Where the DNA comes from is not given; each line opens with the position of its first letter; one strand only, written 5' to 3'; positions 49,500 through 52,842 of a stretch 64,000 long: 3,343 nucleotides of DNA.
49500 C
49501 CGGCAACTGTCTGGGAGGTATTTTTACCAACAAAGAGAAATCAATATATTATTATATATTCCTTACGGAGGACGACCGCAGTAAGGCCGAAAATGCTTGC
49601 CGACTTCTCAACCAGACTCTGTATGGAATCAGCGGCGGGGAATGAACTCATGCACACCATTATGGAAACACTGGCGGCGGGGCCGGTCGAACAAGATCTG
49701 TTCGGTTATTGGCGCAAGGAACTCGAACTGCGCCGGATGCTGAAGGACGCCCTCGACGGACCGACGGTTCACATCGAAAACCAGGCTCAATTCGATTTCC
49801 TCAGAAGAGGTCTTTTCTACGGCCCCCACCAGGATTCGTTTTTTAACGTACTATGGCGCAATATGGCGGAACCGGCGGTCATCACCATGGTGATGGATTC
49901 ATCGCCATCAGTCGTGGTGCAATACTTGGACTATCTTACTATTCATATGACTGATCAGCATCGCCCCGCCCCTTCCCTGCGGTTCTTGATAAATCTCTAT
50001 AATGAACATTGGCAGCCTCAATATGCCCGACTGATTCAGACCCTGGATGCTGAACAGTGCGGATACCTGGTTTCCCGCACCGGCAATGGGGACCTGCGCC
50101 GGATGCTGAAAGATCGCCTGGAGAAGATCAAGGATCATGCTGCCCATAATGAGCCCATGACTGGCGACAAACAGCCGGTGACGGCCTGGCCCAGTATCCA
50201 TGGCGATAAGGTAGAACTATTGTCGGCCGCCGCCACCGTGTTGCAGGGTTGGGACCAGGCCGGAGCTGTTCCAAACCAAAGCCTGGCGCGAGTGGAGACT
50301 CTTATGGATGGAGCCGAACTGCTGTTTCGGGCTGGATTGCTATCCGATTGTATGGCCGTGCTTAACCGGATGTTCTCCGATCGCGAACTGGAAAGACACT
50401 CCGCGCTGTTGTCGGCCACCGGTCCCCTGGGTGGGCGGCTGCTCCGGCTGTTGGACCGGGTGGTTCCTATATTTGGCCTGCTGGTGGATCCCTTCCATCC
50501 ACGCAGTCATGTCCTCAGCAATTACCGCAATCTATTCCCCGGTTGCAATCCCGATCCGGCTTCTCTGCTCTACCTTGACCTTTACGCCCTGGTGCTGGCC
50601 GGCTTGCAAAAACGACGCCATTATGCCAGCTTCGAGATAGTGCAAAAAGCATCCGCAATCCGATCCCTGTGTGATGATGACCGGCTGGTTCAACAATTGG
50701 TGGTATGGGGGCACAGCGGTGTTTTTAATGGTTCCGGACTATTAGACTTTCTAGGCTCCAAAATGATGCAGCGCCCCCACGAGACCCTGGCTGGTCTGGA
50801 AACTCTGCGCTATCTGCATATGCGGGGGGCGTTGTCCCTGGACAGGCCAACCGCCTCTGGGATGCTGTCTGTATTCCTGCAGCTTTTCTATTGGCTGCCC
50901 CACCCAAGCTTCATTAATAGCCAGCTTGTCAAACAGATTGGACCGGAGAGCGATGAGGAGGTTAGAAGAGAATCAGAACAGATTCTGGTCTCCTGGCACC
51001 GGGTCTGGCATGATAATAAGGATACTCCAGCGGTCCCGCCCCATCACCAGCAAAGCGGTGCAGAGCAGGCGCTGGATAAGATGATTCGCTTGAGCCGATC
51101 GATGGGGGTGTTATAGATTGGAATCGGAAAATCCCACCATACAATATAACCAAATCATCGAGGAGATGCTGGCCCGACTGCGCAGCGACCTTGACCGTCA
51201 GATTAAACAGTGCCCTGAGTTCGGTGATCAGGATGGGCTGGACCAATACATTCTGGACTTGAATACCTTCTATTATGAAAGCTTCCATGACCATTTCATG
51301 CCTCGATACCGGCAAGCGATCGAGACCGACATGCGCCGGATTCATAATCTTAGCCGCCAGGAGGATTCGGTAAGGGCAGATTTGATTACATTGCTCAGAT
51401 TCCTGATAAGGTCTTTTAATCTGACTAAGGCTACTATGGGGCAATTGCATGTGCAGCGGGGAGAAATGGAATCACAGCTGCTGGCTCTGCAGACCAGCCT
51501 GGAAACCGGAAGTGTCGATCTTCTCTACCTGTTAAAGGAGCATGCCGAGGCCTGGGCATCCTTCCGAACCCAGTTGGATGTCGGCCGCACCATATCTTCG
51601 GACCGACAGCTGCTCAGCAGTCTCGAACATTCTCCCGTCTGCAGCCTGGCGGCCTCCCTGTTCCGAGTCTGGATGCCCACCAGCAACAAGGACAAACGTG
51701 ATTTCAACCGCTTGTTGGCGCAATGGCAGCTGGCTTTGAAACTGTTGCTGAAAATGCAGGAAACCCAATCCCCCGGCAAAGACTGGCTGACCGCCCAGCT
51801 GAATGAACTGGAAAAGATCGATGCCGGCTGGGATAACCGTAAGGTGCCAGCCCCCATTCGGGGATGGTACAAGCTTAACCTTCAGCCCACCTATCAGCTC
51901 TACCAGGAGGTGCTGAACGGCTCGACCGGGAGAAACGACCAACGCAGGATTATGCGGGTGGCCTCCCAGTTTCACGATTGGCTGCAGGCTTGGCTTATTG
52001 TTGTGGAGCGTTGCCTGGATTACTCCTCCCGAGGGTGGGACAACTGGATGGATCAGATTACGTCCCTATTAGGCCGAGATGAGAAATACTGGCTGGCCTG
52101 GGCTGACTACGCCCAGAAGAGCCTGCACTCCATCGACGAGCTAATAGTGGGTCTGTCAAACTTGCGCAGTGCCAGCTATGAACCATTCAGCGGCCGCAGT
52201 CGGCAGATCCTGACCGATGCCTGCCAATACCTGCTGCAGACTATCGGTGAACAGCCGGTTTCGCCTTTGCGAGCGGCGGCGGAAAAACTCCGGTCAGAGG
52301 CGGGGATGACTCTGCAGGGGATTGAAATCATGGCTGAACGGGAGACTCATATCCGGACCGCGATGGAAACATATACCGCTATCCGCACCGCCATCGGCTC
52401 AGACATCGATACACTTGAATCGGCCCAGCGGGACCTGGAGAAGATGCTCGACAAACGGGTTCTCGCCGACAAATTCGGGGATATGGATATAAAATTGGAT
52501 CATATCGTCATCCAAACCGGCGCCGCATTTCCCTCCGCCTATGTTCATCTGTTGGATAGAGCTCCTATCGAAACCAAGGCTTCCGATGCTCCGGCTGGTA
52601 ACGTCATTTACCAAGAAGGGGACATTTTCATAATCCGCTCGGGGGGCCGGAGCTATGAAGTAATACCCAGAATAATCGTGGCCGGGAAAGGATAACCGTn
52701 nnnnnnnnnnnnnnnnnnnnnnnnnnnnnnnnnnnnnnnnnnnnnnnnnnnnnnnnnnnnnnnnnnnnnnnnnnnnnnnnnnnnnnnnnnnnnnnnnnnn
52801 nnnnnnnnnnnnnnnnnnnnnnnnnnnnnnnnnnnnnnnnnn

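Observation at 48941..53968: Translationally coupled four-gene cassette of uncharacterised cytoplasmic proteins downstream of pdaA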

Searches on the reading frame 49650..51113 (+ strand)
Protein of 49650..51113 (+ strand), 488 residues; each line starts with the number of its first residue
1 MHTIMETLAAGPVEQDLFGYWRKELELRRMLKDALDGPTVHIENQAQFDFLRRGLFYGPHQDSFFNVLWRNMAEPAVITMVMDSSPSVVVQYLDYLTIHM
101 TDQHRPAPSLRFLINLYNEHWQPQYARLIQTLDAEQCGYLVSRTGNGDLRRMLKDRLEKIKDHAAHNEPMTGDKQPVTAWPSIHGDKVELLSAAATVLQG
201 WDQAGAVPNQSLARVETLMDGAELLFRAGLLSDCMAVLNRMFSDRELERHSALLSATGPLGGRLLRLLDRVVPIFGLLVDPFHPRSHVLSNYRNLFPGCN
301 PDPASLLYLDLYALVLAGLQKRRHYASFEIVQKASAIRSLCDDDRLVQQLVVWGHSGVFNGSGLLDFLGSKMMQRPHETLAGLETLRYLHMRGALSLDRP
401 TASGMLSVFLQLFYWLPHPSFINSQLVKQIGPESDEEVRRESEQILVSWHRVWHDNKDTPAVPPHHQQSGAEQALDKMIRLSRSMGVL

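Call 8: search_protein_families(library=pfam, proteins=[window:49650-51113:+], max_evalue=1)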
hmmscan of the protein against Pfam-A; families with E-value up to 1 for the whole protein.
window:49650-51113:+ (488 aa): 0 families

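Call 9: search_protein_families(library=padloc, proteins=[window:49650-51113:+], max_evalue=1)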
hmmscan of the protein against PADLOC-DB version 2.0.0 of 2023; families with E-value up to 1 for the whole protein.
window:49650-51113:+ (488 aa): 0 families

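Call 10: search_protein_families(library=ncbifam, proteins=[window:49650-51113:+], max_evalue=1)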
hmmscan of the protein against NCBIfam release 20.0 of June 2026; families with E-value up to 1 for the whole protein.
window:49650-51113:+ (488 aa): 0 families

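Call 12: search_protein_families(library=phrogs, proteins=[window:49650-51113:+], max_evalue=1)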
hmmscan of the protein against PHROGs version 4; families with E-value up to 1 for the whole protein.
window:49650-51113:+ (488 aa): 0 families

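Call 23: find_homologous_proteins(query=window:49650-51113:+, max_evalue=0.01)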
Query window:49650-51113:+ (488 aa): 10 proteins with E <= 0.01 among 8000 candidates.
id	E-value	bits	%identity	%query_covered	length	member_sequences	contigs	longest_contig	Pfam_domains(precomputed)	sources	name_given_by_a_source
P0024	0.0e+0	1124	100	100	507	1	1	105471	-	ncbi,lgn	-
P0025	9.7e-248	841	76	100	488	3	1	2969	-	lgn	-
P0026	2.2e-173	596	56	100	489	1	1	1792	-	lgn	-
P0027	9.7e-144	498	48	100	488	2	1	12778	-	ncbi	ncbi:MAG: hypothetical protein ABRQ24_08585 [Syntrophomonadaceae bacterium]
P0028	5.9e-140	485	47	100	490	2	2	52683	-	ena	-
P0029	4.4e-136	473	47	100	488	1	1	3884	-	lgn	-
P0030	1.9e-134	467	46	100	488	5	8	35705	-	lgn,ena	-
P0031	8.3e-97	343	37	100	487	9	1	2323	-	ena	-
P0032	1.9e-75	273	33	94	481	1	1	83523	-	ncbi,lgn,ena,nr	ncbi:MAG: hypothetical protein CVU90_08125 [Firmicutes bacterium HGW-Firmicutes-15]|nr:MAG: hypothet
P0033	3.4e-67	245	32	100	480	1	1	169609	-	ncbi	-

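Call 26: find_encoding_contigs(protein=P0033, flank=10000, max_places=2)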
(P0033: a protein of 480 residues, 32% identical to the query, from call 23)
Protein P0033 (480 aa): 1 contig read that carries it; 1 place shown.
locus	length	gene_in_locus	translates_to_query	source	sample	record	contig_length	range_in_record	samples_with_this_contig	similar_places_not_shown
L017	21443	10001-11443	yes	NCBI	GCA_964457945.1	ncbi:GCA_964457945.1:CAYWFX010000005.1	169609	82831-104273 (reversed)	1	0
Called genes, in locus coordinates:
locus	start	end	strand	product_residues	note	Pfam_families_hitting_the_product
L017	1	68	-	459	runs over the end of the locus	PF01656:CbiA, PF13500:AAA_26 (weak), PF07685:GATase_3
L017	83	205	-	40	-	-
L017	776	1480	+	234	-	PF01891:CbiM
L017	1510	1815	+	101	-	PF02553:CbiN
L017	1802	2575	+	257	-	PF02361:CbiQ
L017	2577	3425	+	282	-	PF02463:SMC_N (weak), PF00005:ABC_tran, PF13304:AAA_21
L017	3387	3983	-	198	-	PF00300:His_Phos_1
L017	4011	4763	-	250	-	PF02654:CobS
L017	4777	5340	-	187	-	PF02283:CobU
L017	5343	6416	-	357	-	PF02277:DBI_PRT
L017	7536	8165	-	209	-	PF05708:Peptidase_C92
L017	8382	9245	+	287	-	PF01522:Polysacc_deac_1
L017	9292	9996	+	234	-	-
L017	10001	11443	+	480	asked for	-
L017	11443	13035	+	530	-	-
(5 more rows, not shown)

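Call 27: find_encoding_contigs(protein=P0032, flank=10000, max_places=2)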
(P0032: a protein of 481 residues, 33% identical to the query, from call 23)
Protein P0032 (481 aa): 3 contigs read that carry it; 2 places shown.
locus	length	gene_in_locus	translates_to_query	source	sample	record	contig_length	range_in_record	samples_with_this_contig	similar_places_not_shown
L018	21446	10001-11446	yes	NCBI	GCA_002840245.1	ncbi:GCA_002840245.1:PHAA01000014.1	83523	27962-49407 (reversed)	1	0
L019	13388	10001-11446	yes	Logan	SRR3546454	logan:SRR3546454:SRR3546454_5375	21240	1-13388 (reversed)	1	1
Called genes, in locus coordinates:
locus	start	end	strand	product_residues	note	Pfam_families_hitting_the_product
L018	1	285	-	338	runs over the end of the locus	PF13746:Fer4_18 (faint), PF12797:Fer4_2 (faint), PF14697:Fer4_21 (faint), PF00037:Fer4 (faint), PF12837:Fer4_6 (faint), PF13183:Fer4_8 (faint), PF13237:Fer4_10 (faint), PF17179:Fer4_22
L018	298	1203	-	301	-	PF13187:Fer4_9 (faint)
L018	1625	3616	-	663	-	-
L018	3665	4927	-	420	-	PF02754:CCG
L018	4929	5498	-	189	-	PF13183:Fer4_8, PF13187:Fer4_9, PF13534:Fer4_17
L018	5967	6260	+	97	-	PF13240:Zn_Ribbon_1 (weak), PF05154:TM2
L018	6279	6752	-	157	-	-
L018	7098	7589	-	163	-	-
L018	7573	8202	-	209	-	PF05708:Peptidase_C92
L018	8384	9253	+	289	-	PF01522:Polysacc_deac_1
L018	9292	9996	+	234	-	-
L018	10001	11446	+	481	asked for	-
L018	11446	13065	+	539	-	-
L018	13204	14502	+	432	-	-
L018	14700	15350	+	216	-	PF01184:Gpr1_Fun34_YaaH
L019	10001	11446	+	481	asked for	-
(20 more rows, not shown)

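Call 47: search_solved_structures(query=A4, max_evalue=10)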
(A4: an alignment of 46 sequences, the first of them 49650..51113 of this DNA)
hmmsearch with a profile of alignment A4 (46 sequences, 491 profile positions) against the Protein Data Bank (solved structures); distinct sequences matched with E-value up to 10: 1.
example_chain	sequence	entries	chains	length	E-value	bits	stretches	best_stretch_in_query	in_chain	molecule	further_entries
7ueb_F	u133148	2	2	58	1.9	10.4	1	398-421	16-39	PscF | Ric1 protein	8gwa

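Call 68: search_protein_families(library=pfam, alignment_id=A4, max_evalue=0.1)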
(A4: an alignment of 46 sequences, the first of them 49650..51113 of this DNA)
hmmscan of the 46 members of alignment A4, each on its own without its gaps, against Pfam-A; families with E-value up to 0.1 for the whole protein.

A. member 1, window:49650-51113:+ (488 aa): 0 families

B. families by the number of members that match (of 46 scanned): 17 families
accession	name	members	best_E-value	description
PF04910.20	Tcf25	1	0.003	Transcriptional repressor TCF25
PF15177.11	IL28A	1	0.014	Interleukin-28A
PF08389.18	Xpo1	1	0.016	Exportin 1-like protein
PF13701.12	DDE_Tnp_1_4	1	0.021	Transposase DDE domain group 1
PF03568.22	Peptidase_C50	1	0.022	Peptidase family C50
PF14067.11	LssY_C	1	0.024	LssY C-terminus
PF12835.12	Integrase_1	1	0.027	Integrase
PF10878.14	DUF2672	1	0.032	Protein of unknown function (DUF2672)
PF16259.10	DUF4913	1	0.045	Domain of unknown function (DUF4913)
PF03540.19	TAF10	1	0.051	Transcription initiation factor TFIID 23-30kDa subunit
PF13877.11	RPAP3_C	1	0.053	Potential Monad-binding region of RPAP3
PF23099.1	UTP20_C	1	0.062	Small subunit processome component 20 homolog, C-terminal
PF19753.4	DUF6240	1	0.062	Family of unknown function (DUF6240)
PF14033.12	DUF4246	1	0.066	Protein of unknown function (DUF4246)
PF07729.17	FCD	1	0.074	FCD domain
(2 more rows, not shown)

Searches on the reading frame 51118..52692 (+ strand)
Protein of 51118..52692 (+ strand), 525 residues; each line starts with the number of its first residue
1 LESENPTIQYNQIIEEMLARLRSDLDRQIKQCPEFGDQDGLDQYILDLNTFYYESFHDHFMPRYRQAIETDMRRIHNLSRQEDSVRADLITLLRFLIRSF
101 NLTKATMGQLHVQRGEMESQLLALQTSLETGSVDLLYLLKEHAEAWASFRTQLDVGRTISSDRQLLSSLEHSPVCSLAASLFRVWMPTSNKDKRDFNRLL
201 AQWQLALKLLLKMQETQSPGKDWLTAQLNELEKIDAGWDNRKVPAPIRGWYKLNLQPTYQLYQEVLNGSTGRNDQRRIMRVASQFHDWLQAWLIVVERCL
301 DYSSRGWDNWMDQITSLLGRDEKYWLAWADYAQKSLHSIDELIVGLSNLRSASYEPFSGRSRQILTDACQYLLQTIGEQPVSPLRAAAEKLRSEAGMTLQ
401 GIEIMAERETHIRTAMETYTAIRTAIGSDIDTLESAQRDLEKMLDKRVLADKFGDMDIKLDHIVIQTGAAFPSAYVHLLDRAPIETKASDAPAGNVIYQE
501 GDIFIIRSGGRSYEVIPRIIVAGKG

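Call 8: search_protein_families(library=pfam, proteins=[window:51118-52692:+], max_evalue=1)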
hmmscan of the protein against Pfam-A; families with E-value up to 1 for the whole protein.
window:51118-52692:+ (525 aa): 0 families

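Call 9: search_protein_families(library=padloc, proteins=[window:51118-52692:+], max_evalue=1)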
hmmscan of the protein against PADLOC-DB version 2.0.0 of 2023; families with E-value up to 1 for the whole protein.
window:51118-52692:+ (525 aa): 0 families

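Call 10: search_protein_families(library=ncbifam, proteins=[window:51118-52692:+], max_evalue=1)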
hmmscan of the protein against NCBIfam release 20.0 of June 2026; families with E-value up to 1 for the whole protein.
window:51118-52692:+ (525 aa): 0 families

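Call 12: search_protein_families(library=phrogs, proteins=[window:51118-52692:+], max_evalue=1)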
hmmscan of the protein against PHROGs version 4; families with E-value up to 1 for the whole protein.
window:51118-52692:+ (525 aa): 0 families

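Call 22: find_homologous_proteins(query=window:51118-52692:+, max_evalue=0.01)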
Query window:51118-52692:+ (525 aa): 11 proteins with E <= 0.01 among 8000 candidates.
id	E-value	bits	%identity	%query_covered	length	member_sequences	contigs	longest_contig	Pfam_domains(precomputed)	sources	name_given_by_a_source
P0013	0.0e+0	1125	98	97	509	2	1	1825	-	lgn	-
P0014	1.3e-190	653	55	100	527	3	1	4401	-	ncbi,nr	ncbi:MAG: hypothetical protein PHG75_05655 [Syntrophomonas sp.]|nr:hypothetical protein [Syntrophomo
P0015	1.5e-153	530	49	97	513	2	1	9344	-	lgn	-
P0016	2.5e-151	523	48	100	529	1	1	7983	-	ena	-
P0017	5.6e-136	472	44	100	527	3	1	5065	-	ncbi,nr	ncbi:MAG: hypothetical protein GX133_04030 [Syntrophomonadaceae bacterium]|nr:hypothetical protein [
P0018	5.4e-120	420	41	100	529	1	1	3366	-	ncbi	-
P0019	1.8e-119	418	41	99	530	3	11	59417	-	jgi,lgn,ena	jgi:hypothetical protein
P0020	2.3e-105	372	39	100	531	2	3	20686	-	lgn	-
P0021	7.4e-99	350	36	99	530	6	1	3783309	-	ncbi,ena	-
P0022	4.6e-97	344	37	100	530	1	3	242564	-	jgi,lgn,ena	-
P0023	1.3e-95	339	38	98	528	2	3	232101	-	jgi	-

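Call 25: find_encoding_contigs(protein=P0021, flank=10000, max_places=2)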
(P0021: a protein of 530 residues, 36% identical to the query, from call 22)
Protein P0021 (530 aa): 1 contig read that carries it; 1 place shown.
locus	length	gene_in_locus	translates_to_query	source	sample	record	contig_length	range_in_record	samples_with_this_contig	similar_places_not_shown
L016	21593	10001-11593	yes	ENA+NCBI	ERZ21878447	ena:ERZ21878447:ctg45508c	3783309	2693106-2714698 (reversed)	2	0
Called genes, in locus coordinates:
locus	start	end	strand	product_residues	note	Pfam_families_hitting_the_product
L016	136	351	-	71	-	PF02662:FlpD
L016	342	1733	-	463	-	PF13183:Fer4_8 (faint), PF13187:Fer4_9 (faint), PF13534:Fer4_17 (faint), PF00037:Fer4 (weak), PF12838:Fer4_7 (weak), PF13484:Fer4_16, PF00037:Fer4 (weak), PF12838:Fer4_7, +7 more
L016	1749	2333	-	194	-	PF00890:FAD_binding_2 (weak), PF01266:DAO (weak), PF07992:Pyr_redox_2 (weak), PF12831:FAD_oxidored, PF13450:NAD_binding_8 (weak)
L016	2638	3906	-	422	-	PF02754:CCG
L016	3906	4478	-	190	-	PF13183:Fer4_8, PF12838:Fer4_7 (faint), PF13187:Fer4_9, PF13534:Fer4_17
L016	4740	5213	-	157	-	-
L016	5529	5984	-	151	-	-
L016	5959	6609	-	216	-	PF05708:Peptidase_C92 (weak)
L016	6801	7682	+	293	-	PF01522:Polysacc_deac_1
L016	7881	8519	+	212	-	-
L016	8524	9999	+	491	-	-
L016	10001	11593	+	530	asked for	-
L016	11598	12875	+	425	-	-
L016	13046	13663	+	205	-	PF01184:Gpr1_Fun34_YaaH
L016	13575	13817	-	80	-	-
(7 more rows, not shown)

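Call 48: search_solved_structures(query=A3, max_evalue=10)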
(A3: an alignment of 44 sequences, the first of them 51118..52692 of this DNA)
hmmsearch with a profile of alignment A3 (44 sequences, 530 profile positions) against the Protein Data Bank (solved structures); distinct sequences matched with E-value up to 10: 24.
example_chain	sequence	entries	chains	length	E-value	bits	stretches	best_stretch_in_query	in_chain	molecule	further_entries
7emf_I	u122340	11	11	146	0.001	21.2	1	172-244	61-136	Mediator of RNA polymerase II transcription subunit 9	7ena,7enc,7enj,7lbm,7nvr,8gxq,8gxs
8t1i_F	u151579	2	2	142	0.0079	18.2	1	172-245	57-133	Mediator of RNA polymerase II transcription subunit 9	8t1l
8fjg_A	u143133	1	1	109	0.0082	18.1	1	330-376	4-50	H12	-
9mn2_A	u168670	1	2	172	0.012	17.6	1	270-386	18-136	IgA FC receptor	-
3s84_A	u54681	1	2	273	0.012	17.6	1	213-349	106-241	Apolipoprotein A-IV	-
6w1s_F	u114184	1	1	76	0.014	17.4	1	179-244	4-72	Mediator of RNA polymerase II transcription subunit 9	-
5t5s_A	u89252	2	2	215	0.1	14.5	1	283-398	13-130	Alanine--tRNA ligase, cytoplasmic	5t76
4tql_A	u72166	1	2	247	0.15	14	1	289-444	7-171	Three helix bundle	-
8ek4_A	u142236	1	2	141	0.25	13.2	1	324-448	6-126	Ice-binding protein TIP-99a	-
6jfv_B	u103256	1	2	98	0.42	12.5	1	382-450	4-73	Keratin, type II cytoskeletal 5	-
3apn_A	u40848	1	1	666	0.54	12.1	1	152-258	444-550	Protein-arginine deiminase type-4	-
3apm_A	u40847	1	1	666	0.54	12.1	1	152-258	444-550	Protein-arginine deiminase type-4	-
4dkt_A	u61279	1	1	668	0.55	12.1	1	152-258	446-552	Protein-arginine deiminase type-4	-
1wd9_A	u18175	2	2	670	0.55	12.1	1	152-258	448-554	Protein-arginine deiminase type IV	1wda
1wd8_A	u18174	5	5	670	0.55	12.1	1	152-258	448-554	Protein-arginine deiminase type IV | Protein-arginine deiminase type-4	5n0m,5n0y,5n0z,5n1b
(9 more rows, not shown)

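Call 67: search_protein_families(library=pfam, alignment_id=A3, max_evalue=0.1)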
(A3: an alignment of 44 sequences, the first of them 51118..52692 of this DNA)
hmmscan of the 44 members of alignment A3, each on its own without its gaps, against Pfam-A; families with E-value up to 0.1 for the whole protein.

A. member 1, window:51118-52692:+ (525 aa): 0 families

B. families by the number of members that match (of 44 scanned): 54 families (the first 25 are shown)
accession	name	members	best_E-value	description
PF07889.17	DUF1664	2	0.00026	Protein of unknown function (DUF1664)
PF07160.18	SKA1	2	0.0017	Spindle and kinetochore-associated protein 1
PF10046.14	BLOC1_2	2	0.016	Biogenesis of lysosome-related organelles complex-1 subunit 2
PF04513.17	Baculo_PEP_C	2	0.016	Baculovirus polyhedron envelope protein, PEP, C terminus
PF21037.2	CCDC138_cc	2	0.024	Coiled-coil-domain-containing protein 138, coiled-coil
PF12699.13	phiKZ_IP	2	0.033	phiKZ-like phage internal head proteins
PF08654.15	DASH_Dad2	2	0.036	DASH complex subunit Dad2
PF05531.17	NPV_P10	2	0.04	Nucleopolyhedrovirus P10 protein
PF04108.17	ATG17_like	1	0.00011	Autophagy protein ATG17-like domain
PF18088.7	Glyco_H_20C_C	1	0.00052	Glycoside Hydrolase 20C C-terminal domain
PF19903.4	DUF6376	1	0.0014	Family of unknown function (DUF6376)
PF07464.16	ApoLp-III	1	0.0017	Apolipophorin-III precursor (apoLp-III)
PF03399.22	SAC3_GANP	1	0.0018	SAC3/GANP family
PF06175.17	MiaE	1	0.002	tRNA-(MS[2]IO[6]A)-hydroxylase (MiaE)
PF18977.5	DUF5713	1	0.0021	Family of unknown function (DUF5713)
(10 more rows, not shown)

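Call 109: find_related_loci(query=A3, collection=viral_contigs, flank=3000)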
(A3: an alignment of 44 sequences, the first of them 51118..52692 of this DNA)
Query A3 (525 aa) in viral_contigs; peptide patterns used: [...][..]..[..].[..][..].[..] (x = any residue, [..] = any of these).
10 stretches matched a pattern, but none encodes a relative of the query by tblastn (E <= 1e-3).
